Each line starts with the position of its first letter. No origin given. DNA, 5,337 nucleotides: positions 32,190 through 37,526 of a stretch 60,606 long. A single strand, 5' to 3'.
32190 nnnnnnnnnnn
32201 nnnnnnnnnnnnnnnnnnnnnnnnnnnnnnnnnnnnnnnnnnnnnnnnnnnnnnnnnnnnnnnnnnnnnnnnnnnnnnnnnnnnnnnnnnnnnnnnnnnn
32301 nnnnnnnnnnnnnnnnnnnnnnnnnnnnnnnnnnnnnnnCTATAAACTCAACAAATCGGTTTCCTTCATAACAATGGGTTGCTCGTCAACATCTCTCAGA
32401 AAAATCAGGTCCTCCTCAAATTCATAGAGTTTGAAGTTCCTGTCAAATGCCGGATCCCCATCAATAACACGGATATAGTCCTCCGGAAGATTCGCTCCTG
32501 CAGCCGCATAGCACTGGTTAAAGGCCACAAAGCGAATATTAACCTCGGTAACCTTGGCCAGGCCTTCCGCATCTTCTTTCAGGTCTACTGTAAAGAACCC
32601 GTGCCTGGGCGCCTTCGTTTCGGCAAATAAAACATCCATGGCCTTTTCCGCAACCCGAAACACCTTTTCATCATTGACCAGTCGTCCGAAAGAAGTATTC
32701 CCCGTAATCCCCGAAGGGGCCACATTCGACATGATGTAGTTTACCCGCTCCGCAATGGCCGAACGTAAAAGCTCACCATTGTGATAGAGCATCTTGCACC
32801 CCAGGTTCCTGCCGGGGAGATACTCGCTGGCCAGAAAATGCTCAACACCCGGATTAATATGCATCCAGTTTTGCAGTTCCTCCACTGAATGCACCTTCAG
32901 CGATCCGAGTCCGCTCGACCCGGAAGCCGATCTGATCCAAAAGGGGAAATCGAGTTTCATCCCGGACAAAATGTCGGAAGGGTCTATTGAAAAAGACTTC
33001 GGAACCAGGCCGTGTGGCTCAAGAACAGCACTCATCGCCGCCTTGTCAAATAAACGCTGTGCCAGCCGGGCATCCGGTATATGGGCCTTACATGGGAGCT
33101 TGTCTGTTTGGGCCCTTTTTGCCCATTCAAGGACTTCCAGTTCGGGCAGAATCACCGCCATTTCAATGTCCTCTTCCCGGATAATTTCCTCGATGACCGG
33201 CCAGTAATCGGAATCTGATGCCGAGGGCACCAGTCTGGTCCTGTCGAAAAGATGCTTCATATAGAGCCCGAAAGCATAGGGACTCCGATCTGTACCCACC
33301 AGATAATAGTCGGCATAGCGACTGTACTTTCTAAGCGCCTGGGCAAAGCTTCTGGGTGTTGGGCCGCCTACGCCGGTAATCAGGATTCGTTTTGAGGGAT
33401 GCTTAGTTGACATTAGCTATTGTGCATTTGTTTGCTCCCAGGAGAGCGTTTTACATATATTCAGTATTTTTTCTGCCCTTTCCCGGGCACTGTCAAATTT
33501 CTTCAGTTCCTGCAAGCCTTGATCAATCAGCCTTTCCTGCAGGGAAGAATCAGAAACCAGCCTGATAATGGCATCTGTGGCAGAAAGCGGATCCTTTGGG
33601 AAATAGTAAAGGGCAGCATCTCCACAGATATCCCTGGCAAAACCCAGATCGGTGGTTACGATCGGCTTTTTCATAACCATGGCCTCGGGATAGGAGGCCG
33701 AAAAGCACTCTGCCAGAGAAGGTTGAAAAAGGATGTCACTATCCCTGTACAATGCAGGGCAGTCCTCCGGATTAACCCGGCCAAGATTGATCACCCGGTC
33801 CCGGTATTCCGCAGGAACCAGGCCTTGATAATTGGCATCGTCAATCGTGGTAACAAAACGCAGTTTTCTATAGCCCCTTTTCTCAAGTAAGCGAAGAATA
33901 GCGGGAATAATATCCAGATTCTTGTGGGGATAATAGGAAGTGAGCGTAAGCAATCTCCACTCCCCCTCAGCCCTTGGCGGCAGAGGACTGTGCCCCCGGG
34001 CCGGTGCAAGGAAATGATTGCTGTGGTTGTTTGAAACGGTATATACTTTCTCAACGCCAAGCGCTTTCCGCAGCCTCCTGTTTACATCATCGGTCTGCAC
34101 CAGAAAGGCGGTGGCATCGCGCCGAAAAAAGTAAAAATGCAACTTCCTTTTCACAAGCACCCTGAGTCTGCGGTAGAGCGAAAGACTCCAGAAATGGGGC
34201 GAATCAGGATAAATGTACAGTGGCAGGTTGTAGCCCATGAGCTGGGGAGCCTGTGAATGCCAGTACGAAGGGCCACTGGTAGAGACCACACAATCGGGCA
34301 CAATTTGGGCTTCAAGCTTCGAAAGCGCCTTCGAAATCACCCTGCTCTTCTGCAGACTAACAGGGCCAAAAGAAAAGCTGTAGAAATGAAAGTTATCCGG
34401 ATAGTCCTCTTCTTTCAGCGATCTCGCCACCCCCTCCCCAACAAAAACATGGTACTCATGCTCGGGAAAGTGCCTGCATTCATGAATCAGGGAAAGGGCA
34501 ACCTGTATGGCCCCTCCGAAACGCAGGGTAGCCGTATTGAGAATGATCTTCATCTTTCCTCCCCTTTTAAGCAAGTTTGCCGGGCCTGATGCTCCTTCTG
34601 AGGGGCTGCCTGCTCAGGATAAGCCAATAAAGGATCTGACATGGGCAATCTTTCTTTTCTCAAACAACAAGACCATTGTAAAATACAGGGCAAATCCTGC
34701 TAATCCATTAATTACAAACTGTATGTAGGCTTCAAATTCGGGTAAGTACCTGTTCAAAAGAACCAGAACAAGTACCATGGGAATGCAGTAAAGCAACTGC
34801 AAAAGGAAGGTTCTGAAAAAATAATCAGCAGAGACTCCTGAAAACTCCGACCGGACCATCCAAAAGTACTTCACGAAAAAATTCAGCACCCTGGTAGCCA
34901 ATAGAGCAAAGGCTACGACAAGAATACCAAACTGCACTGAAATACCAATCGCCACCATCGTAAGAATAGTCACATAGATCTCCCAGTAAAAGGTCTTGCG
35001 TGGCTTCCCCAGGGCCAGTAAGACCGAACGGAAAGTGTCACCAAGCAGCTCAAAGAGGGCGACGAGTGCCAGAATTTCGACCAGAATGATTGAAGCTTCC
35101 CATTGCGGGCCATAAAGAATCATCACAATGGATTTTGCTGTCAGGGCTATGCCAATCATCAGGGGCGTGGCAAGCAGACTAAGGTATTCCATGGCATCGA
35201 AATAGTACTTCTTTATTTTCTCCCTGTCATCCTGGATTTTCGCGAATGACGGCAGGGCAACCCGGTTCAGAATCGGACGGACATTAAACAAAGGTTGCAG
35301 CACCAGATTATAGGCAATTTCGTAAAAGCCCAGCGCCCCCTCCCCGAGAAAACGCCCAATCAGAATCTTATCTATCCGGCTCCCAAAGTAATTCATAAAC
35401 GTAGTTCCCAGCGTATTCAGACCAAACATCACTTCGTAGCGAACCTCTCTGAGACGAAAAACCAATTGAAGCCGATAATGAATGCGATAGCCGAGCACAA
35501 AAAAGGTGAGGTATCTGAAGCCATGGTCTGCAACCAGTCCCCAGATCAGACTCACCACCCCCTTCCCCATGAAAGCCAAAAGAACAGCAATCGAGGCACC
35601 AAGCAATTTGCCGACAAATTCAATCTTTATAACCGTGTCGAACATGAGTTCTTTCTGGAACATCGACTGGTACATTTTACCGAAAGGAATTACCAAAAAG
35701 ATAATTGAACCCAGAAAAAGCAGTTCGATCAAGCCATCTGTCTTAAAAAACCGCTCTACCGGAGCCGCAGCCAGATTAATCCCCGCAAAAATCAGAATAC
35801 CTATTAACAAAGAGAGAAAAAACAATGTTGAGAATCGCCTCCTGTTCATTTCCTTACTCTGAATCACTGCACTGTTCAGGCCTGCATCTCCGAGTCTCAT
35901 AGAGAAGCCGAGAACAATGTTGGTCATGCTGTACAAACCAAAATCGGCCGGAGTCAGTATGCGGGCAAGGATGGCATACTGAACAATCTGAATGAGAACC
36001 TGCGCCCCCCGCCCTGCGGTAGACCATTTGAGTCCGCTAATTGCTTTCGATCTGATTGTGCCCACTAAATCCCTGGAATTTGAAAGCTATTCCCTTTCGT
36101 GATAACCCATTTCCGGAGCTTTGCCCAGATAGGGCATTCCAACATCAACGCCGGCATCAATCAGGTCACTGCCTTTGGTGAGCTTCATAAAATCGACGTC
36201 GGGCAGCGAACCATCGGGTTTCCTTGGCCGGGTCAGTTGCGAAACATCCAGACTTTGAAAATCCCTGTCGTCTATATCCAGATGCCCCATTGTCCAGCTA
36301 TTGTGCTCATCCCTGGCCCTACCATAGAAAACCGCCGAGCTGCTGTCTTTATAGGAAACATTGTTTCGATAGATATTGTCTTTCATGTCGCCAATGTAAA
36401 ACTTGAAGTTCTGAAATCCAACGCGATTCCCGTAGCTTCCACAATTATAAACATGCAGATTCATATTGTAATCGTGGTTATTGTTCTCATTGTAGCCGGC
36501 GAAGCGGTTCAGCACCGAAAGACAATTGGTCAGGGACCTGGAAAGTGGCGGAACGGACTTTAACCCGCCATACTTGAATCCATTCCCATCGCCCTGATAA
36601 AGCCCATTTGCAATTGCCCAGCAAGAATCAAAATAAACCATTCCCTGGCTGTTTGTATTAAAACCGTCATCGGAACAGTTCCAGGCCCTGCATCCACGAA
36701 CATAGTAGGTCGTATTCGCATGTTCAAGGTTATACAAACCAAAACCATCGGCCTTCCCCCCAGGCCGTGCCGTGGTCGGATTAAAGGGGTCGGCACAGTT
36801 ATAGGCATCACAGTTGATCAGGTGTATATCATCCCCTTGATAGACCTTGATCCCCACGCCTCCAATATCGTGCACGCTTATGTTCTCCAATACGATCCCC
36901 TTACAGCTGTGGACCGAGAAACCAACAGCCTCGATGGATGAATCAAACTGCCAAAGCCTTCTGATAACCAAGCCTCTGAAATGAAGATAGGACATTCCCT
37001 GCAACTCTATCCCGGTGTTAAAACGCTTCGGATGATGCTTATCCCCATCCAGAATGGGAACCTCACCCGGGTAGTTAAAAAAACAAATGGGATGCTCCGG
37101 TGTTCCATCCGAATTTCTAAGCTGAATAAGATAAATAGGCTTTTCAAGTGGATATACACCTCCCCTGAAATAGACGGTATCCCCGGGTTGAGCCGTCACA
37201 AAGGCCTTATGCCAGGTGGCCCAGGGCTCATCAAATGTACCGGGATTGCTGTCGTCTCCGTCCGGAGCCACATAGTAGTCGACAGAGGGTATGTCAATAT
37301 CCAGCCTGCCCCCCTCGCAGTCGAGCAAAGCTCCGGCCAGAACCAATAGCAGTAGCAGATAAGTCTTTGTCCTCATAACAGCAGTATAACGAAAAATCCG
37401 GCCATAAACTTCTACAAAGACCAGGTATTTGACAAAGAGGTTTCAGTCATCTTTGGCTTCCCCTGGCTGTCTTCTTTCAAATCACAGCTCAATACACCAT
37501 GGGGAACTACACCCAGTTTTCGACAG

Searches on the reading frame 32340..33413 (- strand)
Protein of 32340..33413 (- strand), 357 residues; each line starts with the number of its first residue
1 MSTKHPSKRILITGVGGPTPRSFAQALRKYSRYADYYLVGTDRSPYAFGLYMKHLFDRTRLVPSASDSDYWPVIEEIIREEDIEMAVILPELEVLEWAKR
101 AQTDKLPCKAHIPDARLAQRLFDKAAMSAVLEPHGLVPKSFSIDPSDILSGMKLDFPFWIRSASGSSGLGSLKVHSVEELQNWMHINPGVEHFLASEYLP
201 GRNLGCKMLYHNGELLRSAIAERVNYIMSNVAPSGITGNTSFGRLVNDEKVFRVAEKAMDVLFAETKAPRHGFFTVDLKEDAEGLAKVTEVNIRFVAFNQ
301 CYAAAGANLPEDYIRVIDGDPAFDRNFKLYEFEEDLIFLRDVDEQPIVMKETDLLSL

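Call 14: search_protein_families(library=pfam, proteins=[window:32340-33413:-], max_evalue=0.001)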
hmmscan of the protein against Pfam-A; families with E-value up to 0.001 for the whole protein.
window:32340-33413:- (357 aa): 0 families

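Call 27: search_protein_families(library=pfam, proteins=[window:32340-33413:-], max_evalue=0.01)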
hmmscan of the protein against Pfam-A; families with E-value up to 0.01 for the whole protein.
window:32340-33413:- (357 aa): 1 family
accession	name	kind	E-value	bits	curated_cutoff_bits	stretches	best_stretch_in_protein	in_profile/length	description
PF21360.3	PylC-like_N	-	0.0017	18.9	27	1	10-100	1-86/96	PylC-like, N-terminal domain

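Call 33: search_protein_families(library=ncbifam, proteins=[window:32340-33413:-], max_evalue=0.001)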
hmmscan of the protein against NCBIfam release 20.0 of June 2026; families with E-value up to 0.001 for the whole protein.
window:32340-33413:- (357 aa): 4 families
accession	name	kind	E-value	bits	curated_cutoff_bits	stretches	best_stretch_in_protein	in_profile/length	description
NF009405.0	PRK12767.1-4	equivalog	1.7e-17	63.4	390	1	10-340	3-308/320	carbamoyl phosphate synthase-like protein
NF009406.0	PRK12767.1-5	equivalog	3.1e-15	56.1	271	1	23-320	16-296/327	carbamoyl phosphate synthase-like protein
NF009402.0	PRK12767.1-1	equivalog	8e-14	51.2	218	1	8-315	3-296/329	carbamoyl phosphate synthase-like protein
NF009404.0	PRK12767.1-3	equivalog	9.6e-08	31.3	316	1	57-181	44-172/344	carbamoyl phosphate synthase-like protein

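Call 108: search_solved_structures(query=window:32340-33413:-, max_evalue=1)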
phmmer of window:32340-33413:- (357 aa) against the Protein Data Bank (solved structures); distinct sequences matched with E-value up to 1: 2.
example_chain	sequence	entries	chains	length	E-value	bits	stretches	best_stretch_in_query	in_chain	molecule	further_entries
4wd3_A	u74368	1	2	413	0.19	14.2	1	117-230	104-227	L-amino acid ligase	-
3se7_A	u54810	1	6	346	0.58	12.6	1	121-220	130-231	VanA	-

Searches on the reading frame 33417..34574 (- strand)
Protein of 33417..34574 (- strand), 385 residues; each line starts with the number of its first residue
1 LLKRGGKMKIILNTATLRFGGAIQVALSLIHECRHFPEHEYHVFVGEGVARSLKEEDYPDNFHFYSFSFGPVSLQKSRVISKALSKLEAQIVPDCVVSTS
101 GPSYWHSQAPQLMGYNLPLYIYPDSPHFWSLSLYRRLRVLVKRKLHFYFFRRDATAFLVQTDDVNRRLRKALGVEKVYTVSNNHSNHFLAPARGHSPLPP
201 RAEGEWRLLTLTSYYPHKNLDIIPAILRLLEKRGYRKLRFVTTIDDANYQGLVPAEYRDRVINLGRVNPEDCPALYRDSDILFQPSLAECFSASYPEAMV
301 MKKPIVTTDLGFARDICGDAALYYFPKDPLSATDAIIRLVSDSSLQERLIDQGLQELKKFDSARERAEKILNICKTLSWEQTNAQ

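Call 6: search_protein_families(library=ncbifam, proteins=[window:33417-34574:-], max_evalue=0.01)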
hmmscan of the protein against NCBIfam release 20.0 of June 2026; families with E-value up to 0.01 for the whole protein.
window:33417-34574:- (385 aa): 8 families
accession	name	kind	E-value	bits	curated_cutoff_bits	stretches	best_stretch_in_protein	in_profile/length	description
NF041876.1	EPS_EpsE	equivalog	2.9e-08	33.4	400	1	258-368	275-387/389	exopolysaccharide biosynthesis GT4 family glycosyltransferase EpsE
TIGR04047.1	MSMEG_0565_glyc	hypoth_equivalog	7e-08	31.9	259.85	1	255-360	257-358/373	MSMEG_0565 family glycosyltransferase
NF038229.1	Glyco4_Geo_Pelo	equivalog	8.1e-08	31.6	400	1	202-376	158-335/338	GPMC system family 4 glycosyltransferase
NF047684.1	TeichurnBiosyTuaC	equivalog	3.5e-05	22.9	550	1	255-371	266-383/391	teichuronic acid biosynthesis protein TuaC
TIGR03088.1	stp2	hypoth_equivalog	0.00012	21.3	409.05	1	164-357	147-353/374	TIGR03088 family PEP-CTERM/XrtA system glycosyltransferase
TIGR03999.1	thiol_BshA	equivalog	0.00041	19.4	273.7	1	256-363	252-360/375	N-acetyl-alpha-D-glucosaminyl L-malate synthase BshA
NF038255.1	exopoly_VpsD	equivalog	0.00095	18.1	300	1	202-313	200-317/381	VpsD family glycosyltransferase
NF041139.1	TreT_Thcocales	equivalog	0.003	16.4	775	1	262-356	297-391/412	trehalose synthase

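Call 14: search_protein_families(library=pfam, proteins=[window:33417-34574:-], max_evalue=0.001)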
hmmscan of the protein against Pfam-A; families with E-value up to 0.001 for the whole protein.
window:33417-34574:- (385 aa): 2 families
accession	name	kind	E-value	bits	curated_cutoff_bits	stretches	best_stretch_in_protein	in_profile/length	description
PF00534.26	Glycos_transf_1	-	2.1e-15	57.2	26.4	1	203-353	13-169/172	Glycosyl transferases group 1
PF13692.12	Glyco_trans_1_4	-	7.5e-15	55.9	27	1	209-342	5-142/142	Glycosyl transferases group 1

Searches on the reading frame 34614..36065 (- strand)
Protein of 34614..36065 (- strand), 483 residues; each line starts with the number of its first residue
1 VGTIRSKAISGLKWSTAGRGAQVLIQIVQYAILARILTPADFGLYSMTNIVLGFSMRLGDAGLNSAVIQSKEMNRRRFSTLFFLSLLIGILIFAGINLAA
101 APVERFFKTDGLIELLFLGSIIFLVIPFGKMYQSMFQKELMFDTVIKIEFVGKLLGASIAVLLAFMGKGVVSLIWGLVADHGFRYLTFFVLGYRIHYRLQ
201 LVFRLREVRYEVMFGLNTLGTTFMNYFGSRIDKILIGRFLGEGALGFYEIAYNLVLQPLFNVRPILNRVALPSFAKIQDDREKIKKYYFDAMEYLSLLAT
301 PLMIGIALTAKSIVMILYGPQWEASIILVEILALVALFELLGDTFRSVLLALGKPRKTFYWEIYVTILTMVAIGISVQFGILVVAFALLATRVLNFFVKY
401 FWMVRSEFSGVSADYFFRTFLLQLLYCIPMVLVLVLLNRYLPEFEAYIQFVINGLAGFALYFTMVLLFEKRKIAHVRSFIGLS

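Call 6: search_protein_families(library=ncbifam, proteins=[window:34614-36065:-], max_evalue=0.01)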
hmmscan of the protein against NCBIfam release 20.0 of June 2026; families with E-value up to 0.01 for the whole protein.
window:34614-36065:- (483 aa): 3 families
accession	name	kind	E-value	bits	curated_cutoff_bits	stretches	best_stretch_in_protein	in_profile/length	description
NF007773.0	PRK10459.1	equivalog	5.6e-107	358.7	273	1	3-476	2-475/492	MOP flippase family protein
NF047674.1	TeichurnBiosyTuaB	equivalog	1.1e-88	298.4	580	1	1-466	1-467/469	teichuronic acid biosynthesis protein TuaB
NF058658.1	Oglyco_Wzx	exception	2.2e-39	135.8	720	1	4-406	6-405/478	O-glycosylation flippase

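Call 14: search_protein_families(library=pfam, proteins=[window:34614-36065:-], max_evalue=0.001)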
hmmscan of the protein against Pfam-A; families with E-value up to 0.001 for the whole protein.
window:34614-36065:- (483 aa): 2 families
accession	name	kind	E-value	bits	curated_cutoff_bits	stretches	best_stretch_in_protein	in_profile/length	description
PF13440.11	Polysacc_synt_3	-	1.7e-69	234.7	23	1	32-326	1-292/293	Polysaccharide biosynthesis protein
PF01943.22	Polysacc_synt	-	5.2e-35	121.7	28.2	1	14-278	7-274/274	Polysaccharide biosynthesis protein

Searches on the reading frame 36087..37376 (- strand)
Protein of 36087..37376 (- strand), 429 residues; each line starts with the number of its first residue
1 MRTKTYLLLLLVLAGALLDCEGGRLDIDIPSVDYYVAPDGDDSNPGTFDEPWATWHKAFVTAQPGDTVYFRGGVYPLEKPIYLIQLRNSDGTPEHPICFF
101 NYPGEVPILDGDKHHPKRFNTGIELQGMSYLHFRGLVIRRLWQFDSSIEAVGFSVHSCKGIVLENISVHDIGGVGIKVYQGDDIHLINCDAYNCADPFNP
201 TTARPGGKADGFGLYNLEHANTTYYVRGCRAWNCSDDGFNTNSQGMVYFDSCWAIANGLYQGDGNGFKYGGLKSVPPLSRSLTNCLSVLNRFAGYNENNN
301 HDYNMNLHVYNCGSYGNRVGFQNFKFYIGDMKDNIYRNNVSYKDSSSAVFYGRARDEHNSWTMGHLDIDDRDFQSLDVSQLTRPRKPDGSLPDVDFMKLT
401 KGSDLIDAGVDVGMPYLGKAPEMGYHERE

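Call 3: search_protein_families(library=pfam, proteins=[window:36087-37376:-], max_evalue=0.01)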
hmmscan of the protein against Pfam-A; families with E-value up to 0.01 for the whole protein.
window:36087-37376:- (429 aa): 3 families
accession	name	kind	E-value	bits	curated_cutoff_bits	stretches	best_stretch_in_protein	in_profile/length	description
PF22842.2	Pel9A-like_beta_helix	-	1.7e-19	70.5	25.2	1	33-274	10-276/370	Pel9A-like, right handed beta helix region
PF13229.12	Beta_helix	-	5.6e-08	33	25.9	1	121-266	24-141/158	Right handed beta helix region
PF16380.10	BT_4170-like_C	-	5.8e-06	26.5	30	1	363-406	13-56/142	Rhamnogalacturonan lyase BT_4170-like, C-terminal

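Call 65: search_protein_families(library=ncbifam, proteins=[window:36087-37376:-], max_evalue=0.001)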
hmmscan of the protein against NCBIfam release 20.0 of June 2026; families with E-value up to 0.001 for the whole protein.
window:36087-37376:- (429 aa): 2 families
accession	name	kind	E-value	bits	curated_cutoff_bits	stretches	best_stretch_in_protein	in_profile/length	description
NF041899.1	pec_ly_PelN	equivalog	9.4e-53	179.6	740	1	32-428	26-436/437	pectate lyase PelN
NF041903.1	exo-PATE_PelX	equivalog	0.00016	20.1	1490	1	164-345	492-671/734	pectate disaccharide-lyase PelX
